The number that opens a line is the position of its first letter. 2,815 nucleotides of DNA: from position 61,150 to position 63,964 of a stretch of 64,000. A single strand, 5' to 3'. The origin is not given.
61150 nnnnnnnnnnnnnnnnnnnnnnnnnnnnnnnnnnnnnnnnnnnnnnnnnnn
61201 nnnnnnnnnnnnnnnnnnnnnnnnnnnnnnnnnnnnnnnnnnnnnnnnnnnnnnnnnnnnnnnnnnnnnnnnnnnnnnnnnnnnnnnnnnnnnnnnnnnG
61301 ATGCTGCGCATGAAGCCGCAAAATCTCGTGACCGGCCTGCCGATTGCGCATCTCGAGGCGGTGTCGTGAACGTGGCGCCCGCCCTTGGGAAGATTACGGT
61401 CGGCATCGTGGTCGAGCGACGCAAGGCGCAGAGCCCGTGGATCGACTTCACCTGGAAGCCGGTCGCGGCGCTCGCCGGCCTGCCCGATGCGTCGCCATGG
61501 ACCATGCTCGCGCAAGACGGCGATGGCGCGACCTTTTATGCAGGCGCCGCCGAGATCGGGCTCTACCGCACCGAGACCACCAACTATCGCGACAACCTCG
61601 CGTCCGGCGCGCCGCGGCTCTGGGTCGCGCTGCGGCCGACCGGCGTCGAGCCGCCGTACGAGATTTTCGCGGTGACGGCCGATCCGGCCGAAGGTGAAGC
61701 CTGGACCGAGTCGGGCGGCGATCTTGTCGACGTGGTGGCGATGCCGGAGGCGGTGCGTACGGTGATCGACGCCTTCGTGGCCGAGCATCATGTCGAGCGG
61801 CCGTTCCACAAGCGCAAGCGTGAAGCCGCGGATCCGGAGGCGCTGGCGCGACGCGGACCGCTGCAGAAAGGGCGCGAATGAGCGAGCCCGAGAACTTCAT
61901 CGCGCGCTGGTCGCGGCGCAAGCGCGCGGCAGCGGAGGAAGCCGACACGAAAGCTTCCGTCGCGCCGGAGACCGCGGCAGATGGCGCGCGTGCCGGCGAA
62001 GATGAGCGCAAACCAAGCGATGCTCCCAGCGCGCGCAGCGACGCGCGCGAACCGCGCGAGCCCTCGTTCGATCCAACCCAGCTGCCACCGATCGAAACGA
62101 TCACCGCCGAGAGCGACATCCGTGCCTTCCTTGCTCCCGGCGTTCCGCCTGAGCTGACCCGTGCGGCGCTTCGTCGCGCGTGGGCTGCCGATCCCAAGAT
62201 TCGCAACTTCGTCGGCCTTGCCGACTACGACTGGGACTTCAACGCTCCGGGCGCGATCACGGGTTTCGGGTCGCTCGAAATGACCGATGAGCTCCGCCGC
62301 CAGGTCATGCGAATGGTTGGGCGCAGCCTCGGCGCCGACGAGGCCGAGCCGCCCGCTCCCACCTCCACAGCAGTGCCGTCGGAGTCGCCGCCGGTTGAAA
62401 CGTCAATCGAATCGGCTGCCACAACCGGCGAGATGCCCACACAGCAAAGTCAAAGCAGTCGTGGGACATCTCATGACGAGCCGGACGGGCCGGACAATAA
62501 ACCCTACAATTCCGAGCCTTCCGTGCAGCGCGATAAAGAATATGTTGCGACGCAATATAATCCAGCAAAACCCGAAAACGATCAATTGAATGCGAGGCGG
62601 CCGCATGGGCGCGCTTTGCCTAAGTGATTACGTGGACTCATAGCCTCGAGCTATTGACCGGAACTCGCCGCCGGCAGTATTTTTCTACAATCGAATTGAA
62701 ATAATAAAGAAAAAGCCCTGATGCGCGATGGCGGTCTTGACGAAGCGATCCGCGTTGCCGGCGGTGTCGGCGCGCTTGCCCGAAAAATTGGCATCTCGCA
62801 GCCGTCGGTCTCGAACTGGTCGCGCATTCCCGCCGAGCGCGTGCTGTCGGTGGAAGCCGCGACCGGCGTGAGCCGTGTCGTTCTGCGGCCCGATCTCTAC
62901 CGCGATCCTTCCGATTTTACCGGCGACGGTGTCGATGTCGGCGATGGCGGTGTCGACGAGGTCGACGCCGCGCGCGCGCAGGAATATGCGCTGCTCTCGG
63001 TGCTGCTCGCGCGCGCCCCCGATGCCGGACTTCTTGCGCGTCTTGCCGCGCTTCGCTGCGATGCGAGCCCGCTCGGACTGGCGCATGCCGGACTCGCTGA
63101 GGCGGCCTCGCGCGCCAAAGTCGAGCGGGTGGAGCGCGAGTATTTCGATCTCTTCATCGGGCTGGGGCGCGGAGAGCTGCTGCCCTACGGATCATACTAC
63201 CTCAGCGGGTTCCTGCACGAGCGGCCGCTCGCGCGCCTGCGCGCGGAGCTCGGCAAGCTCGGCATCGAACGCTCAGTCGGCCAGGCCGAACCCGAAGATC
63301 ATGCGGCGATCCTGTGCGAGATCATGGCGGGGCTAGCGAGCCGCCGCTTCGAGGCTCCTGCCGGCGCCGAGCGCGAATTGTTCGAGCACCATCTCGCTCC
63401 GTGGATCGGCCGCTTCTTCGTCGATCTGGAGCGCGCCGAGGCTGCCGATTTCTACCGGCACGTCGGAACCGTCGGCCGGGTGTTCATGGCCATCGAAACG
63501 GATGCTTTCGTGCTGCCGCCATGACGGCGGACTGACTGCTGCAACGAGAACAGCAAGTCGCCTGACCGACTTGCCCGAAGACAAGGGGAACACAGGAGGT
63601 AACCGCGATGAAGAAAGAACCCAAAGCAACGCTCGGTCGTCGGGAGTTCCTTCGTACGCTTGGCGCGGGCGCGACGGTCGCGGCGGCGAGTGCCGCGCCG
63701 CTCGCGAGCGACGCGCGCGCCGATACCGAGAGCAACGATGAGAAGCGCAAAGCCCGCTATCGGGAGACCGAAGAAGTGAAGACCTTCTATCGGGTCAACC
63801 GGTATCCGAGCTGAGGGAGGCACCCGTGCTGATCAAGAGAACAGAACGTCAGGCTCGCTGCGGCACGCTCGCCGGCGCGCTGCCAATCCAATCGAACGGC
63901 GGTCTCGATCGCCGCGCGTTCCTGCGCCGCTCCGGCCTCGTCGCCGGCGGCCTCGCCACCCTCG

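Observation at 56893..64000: Conserved but uncharacterised gene set flanking a Tat-exported formate dehydrogenase - best candidate for an undescribed system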

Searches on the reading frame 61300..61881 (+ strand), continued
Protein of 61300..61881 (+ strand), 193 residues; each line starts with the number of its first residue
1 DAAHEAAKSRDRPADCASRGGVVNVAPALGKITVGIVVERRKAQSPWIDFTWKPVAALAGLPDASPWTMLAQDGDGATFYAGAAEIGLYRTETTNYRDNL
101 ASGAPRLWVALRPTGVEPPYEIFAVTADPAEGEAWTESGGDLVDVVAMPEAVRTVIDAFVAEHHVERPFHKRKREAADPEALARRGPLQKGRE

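Call 94: search_protein_families(library=ncbifam, proteins=[L090:9989-10537:+], max_evalue=0.001)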
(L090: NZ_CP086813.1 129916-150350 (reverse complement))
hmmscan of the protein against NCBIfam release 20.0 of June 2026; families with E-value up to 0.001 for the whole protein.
L090:9989-10537:+ (183 aa): 1 family
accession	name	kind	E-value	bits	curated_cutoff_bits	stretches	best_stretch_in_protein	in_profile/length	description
NF011058.0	PRK14489.1-3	exception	1.3e-20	73.3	820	1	7-155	221-369/382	molybdenum cofactor guanylyltransferase MobA, DUF3305 domain-containing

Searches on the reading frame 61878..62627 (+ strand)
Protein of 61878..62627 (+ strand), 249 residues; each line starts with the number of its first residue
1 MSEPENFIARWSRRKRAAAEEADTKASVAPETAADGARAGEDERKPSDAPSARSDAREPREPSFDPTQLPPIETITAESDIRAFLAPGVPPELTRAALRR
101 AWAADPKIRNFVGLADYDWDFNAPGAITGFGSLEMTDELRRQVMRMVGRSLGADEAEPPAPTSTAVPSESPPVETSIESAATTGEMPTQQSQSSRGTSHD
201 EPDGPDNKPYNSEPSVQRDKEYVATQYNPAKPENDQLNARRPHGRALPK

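Call 3: search_protein_families(library=pfam, proteins=[window:61878-62627:+], max_evalue=0.01)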
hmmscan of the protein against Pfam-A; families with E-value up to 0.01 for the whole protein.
window:61878-62627:+ (249 aa): 1 family
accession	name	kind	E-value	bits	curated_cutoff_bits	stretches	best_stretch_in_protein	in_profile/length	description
PF11748.13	DUF3306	-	3.8e-27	95.9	25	1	6-125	1-118/120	Protein of unknown function (DUF3306)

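Call 4: search_protein_families(library=ncbifam, proteins=[window:61878-62627:+], max_evalue=0.01)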
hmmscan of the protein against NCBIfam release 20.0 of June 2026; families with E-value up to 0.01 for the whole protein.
window:61878-62627:+ (249 aa): 0 families

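Call 91: list_cluster_members(proteins=[P0001, window:61878-62627:+, window:59009-59770:+])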
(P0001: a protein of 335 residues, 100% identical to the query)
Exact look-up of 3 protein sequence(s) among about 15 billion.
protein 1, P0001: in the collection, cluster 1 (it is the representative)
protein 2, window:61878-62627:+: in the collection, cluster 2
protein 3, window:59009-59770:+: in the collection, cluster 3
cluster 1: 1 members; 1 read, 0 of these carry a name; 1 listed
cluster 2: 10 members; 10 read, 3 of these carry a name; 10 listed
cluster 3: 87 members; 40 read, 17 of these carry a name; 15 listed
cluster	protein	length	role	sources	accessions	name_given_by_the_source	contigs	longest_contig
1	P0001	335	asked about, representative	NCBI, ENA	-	-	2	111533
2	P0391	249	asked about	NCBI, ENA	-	-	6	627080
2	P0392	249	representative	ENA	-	-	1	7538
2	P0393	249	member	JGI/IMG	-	hypothetical protein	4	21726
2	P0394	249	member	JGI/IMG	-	Protein of unknown function (DUF3306)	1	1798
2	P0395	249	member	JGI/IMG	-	Protein of unknown function (DUF3306)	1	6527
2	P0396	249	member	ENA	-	-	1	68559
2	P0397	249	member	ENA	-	-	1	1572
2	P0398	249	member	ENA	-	-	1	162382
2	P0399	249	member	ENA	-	-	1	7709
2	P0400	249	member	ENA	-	-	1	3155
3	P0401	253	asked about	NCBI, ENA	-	-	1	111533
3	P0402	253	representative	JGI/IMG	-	biotin-(acetyl-CoA carboxylase) ligase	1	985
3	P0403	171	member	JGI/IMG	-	hypothetical protein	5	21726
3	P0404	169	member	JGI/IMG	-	Protein of unknown function (DUF3305)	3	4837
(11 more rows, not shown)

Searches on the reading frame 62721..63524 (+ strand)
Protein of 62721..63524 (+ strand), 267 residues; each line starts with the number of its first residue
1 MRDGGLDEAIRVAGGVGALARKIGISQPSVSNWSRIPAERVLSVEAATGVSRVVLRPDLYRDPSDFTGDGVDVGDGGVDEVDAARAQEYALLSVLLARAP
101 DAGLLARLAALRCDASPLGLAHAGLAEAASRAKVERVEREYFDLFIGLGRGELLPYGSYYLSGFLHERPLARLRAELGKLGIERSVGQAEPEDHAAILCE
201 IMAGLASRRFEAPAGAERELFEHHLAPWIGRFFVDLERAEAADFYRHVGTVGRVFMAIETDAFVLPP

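Call 3: search_protein_families(library=pfam, proteins=[window:62721-63524:+], max_evalue=0.01)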
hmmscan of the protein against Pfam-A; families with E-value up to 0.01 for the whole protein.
window:62721-63524:+ (267 aa): 3 families
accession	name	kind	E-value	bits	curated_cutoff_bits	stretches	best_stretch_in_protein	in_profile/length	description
PF02613.20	Nitrate_red_del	-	7.2e-30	104.3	22.2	1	114-233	4-135/136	Nitrate reductase delta subunit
PF15943.11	YdaS_toxin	-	1.7e-15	57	30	1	6-62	1-63/65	Bacterial toxin YdaS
PF14549.12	P22_Cro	-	2.9e-07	30.6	30.2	1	8-49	4-46/60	DNA-binding transcriptional regulator Cro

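Call 4: search_protein_families(library=ncbifam, proteins=[window:62721-63524:+], max_evalue=0.01)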
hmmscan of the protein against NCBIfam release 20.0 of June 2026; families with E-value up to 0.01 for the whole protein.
window:62721-63524:+ (267 aa): 3 families
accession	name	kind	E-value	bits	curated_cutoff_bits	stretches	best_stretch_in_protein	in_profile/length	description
NF003442.0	PRK04976.1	equivalog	4.4e-13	49.6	132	1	140-257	80-202/211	molecular chaperone TorD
NF008632.0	PRK11621.1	equivalog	1.4e-09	37.9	162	1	126-254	57-183/203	Tat proofreading chaperone DmsD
NF046037.1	carphisopro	domain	3.4e-05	24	38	1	7-53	2-51/54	carph-isopro domain-containing protein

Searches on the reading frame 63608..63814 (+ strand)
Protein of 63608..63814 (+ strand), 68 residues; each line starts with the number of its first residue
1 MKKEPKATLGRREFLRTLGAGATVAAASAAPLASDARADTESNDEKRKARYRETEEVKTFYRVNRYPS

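Call 3: search_protein_families(library=pfam, proteins=[window:63608-63814:+], max_evalue=0.01)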
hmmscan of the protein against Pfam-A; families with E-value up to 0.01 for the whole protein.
window:63608-63814:+ (68 aa): 0 families

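Call 4: search_protein_families(library=ncbifam, proteins=[window:63608-63814:+], max_evalue=0.01)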
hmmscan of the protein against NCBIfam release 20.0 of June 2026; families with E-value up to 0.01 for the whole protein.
window:63608-63814:+ (68 aa): 3 families
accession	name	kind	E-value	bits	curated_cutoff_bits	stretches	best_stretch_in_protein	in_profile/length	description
TIGR02811.1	formate_TAT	hypoth_equivalog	1.3e-16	60.7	48.45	1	1-64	1-66/66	formate dehydrogenase region TAT target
TIGR01412.1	tat_substr_1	equivalog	0.0054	15.6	428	1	5-61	4-57/420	iron uptake transporter deferrochelatase/peroxidase subunit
TIGR01409.1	TAT_signal_seq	domain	0.0079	16.5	16.7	1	10-38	2-29/29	twin-arginine translocation signal domain-containing protein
